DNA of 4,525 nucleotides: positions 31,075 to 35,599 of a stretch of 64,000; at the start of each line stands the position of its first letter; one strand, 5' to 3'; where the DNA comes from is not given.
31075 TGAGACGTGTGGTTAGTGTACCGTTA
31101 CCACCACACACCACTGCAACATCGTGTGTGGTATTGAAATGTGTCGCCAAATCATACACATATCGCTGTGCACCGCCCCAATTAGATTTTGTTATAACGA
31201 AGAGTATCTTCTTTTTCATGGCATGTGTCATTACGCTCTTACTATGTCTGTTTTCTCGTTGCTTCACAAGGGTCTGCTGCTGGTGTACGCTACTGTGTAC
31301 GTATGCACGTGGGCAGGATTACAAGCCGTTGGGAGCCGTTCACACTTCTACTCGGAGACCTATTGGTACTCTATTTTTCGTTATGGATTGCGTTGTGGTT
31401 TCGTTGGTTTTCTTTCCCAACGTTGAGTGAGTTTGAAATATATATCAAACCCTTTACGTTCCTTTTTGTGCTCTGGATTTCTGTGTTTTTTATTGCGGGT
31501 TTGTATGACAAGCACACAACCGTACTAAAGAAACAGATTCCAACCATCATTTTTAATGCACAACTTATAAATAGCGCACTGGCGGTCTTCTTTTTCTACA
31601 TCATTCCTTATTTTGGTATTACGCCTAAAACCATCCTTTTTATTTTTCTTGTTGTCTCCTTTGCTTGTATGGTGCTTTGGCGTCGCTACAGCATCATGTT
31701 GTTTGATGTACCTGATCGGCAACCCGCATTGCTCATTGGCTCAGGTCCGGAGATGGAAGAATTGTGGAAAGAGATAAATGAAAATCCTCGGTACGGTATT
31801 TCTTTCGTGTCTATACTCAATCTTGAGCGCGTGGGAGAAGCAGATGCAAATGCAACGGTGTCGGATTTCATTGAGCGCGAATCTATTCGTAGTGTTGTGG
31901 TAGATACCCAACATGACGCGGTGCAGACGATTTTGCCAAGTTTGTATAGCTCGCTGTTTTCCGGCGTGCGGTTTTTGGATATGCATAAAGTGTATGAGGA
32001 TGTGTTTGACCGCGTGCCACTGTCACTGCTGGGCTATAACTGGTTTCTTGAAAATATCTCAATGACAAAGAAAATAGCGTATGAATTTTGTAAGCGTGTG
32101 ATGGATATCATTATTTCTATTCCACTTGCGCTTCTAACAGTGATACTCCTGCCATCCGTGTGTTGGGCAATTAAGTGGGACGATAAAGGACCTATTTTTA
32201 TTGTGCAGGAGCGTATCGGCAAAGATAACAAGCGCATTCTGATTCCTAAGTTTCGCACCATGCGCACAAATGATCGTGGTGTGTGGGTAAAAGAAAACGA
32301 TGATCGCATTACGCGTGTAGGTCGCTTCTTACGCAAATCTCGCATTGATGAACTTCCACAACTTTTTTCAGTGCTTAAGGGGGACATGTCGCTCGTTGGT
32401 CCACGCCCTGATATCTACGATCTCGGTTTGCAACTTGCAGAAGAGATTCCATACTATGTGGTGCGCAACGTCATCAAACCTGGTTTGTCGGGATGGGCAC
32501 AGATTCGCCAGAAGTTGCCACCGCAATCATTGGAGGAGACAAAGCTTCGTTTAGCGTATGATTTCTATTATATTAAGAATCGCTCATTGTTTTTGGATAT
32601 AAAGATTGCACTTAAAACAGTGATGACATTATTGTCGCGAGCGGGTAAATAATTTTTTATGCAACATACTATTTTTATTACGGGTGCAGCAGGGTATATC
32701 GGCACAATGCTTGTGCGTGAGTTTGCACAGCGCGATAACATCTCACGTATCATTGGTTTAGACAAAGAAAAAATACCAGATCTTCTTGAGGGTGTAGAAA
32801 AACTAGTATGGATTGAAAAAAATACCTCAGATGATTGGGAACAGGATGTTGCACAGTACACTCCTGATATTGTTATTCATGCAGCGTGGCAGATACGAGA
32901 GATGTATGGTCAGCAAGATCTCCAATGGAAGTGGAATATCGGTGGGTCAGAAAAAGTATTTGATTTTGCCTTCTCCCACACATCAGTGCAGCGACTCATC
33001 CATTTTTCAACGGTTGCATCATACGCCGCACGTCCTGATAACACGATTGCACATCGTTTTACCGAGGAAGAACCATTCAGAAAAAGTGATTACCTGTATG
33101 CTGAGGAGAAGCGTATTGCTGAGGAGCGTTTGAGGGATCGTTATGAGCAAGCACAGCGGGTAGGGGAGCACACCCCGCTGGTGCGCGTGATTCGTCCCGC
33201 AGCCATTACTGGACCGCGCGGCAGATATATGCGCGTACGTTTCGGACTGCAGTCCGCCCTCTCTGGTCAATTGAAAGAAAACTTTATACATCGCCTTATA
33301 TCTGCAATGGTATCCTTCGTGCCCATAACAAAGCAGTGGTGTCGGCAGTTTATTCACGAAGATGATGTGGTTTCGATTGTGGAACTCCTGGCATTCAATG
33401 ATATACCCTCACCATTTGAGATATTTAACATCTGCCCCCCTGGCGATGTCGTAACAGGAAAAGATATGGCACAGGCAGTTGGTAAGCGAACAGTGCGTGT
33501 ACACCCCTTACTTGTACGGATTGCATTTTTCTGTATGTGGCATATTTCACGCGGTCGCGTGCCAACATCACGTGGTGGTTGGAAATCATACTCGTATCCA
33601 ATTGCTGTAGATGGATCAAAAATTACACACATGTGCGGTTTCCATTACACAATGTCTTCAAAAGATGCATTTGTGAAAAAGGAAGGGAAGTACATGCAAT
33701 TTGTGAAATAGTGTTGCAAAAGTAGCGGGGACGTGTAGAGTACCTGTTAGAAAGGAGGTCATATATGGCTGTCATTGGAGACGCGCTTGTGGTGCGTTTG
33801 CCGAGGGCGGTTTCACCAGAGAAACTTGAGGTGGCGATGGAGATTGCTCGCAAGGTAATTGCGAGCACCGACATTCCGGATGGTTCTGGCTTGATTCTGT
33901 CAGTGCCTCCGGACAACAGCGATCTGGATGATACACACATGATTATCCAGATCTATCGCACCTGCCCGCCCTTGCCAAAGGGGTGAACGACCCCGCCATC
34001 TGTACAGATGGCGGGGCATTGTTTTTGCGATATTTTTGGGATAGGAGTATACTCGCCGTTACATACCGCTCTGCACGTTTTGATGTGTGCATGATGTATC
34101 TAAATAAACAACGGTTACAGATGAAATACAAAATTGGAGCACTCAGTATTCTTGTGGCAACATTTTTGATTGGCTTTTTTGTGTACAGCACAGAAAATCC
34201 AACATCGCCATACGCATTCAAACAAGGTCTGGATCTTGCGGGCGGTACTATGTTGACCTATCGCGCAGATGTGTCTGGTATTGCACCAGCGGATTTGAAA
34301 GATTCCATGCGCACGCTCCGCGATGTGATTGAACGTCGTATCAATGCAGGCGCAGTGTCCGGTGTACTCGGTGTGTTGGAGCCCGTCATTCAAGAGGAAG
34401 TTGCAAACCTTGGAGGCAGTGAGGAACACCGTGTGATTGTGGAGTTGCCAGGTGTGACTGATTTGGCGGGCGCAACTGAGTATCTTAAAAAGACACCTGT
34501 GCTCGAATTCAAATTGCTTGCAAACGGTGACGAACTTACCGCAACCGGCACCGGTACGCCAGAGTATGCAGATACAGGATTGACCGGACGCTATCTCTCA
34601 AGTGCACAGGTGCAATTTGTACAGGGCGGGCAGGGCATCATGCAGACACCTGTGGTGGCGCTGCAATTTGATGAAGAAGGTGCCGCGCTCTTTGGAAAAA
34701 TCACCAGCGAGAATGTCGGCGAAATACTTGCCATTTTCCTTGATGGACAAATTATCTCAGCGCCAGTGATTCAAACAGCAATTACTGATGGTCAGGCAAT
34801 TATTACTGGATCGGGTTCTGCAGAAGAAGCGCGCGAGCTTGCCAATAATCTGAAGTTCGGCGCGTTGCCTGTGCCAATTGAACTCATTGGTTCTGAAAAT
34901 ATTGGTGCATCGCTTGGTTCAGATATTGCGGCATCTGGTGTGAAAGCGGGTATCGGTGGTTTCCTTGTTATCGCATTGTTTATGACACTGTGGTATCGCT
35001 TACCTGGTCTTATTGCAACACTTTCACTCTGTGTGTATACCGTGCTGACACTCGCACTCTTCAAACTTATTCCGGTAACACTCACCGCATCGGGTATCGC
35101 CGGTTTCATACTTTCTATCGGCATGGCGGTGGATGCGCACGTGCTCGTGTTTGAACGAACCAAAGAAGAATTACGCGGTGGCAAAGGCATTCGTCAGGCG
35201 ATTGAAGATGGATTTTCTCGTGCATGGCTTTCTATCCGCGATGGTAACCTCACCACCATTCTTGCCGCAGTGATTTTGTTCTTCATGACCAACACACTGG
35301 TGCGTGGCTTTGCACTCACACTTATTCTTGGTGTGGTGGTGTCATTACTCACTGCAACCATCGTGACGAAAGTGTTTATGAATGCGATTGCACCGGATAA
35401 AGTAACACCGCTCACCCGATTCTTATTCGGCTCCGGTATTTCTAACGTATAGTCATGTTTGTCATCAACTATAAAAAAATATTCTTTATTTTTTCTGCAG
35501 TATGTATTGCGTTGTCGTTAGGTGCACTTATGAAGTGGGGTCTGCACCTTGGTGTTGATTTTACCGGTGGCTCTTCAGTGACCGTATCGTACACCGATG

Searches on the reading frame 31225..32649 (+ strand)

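Call 74: search_protein_families(library=pfam, proteins=[window:31225-32649:+], max_evalue=0.001)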
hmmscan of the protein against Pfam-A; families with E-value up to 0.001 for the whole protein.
window:31225-32649:+ (475 aa): 1 family
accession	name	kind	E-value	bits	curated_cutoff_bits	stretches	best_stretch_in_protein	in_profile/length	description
PF02397.22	Bac_transf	-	7.2e-56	189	27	1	290-470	1-178/179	Bacterial sugar transferase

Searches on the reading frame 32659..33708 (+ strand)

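Call 74: search_protein_families(library=pfam, proteins=[window:32659-33708:+], max_evalue=0.001)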
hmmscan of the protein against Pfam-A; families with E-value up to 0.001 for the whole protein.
window:32659-33708:+ (350 aa): 5 families
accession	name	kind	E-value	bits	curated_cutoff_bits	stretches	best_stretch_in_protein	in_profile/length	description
PF01370.27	Epimerase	-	5.8e-19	68.9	20.9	1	5-258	1-239/240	NAD dependent epimerase/dehydratase family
PF01073.25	3Beta_HSD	-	4.2e-11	42.8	22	1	7-191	2-189/280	3-beta hydroxysteroid dehydrogenase/isomerase family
PF07993.18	NAD_binding_4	-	1.6e-09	37.8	20.1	1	69-185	89-209/258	Male sterility protein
PF02719.21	Polysacc_synt_2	-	8.6e-05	22.3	20.2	1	5-128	1-136/293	Polysaccharide biosynthesis protein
PF13460.12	NAD_binding_10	-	0.00068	20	27.2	1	9-160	1-133/184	NAD(P)H-binding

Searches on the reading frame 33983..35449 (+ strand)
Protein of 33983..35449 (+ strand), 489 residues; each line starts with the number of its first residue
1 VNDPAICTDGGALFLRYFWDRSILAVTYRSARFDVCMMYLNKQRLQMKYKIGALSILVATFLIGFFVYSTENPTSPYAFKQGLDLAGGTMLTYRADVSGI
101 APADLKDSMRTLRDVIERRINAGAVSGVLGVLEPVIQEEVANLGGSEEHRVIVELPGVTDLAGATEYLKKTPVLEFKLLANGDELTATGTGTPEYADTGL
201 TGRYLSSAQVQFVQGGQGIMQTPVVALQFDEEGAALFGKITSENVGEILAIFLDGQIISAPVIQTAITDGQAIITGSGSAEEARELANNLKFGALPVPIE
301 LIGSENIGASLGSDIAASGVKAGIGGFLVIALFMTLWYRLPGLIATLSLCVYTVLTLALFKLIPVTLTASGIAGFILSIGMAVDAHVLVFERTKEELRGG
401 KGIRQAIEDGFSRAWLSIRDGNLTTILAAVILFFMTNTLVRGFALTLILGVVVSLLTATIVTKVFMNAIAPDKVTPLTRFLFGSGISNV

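Call 74: search_protein_families(library=pfam, proteins=[window:33983-35449:+], max_evalue=0.001)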
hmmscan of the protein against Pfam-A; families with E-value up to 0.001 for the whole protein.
window:33983-35449:+ (489 aa): 5 families
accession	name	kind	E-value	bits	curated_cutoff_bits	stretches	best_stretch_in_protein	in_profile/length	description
PF22599.2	SecDF_P1_head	-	7.2e-29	100.4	27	1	197-297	18-114/114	SecDF, P1 head subdomain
PF02355.23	SecD_SecF_C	-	6.5e-14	52.2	20.5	1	300-462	14-179/189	Protein export membrane protein SecD/SecF, C-terminal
PF21760.3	SecD_1st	-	6.9e-11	41.9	27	1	111-179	3-58/60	Protein translocase subunit SecDF, P1 domain, N-terminal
PF03176.21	MMPL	-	0.00021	20.8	20.5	1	319-458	145-291/333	MMPL family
PF00873.25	ACR_tran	-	0.00032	19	28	1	319-462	337-482/1021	AcrB/AcrD/AcrF family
